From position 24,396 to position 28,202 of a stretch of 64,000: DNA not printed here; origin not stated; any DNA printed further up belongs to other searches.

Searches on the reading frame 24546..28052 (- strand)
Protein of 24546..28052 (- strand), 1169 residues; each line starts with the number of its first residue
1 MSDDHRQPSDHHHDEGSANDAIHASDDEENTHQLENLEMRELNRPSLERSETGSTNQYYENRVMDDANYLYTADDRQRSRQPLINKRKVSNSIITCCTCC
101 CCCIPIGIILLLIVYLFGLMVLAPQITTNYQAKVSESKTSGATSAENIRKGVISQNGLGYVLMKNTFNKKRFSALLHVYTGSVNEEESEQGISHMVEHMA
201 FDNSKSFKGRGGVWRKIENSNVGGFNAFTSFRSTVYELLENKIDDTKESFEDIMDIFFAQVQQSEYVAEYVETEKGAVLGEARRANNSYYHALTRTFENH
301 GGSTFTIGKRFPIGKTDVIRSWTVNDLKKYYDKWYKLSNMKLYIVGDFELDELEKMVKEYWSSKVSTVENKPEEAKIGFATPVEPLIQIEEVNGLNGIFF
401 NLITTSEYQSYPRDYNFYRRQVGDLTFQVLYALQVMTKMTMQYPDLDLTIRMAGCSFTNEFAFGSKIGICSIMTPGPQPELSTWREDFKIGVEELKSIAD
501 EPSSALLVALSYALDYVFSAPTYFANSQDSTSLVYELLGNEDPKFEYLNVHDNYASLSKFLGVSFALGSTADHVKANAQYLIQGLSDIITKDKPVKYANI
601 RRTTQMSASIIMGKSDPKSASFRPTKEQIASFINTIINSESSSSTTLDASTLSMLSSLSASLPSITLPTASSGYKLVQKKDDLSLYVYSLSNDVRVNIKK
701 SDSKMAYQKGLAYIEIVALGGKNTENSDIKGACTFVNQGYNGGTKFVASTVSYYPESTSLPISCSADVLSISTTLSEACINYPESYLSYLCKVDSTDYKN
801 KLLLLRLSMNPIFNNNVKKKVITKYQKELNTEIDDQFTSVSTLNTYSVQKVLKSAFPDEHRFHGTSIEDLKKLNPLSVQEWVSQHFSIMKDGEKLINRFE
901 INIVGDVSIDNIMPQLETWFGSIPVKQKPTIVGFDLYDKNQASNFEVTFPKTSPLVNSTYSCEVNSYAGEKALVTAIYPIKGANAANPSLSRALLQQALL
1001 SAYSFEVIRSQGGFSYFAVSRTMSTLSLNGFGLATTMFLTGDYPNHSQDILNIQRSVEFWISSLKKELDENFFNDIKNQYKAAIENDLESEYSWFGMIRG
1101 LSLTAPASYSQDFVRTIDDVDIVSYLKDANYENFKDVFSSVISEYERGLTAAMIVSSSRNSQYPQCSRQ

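Call 30: search_protein_families(library=pfam, proteins=[window:24546-28052:-], max_evalue=0.001)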
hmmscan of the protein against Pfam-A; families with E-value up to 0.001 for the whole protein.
window:24546-28052:- (1169 aa): 2 families
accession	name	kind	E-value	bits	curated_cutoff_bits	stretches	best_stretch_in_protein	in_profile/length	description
PF05193.26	Peptidase_M16_C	-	4.7e-17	62.9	23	1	321-377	1-57/181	Peptidase M16 inactive domain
PF00675.25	Peptidase_M16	-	3.9e-16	59.7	22.3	1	160-294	1-128/149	Insulinase (Peptidase family M16)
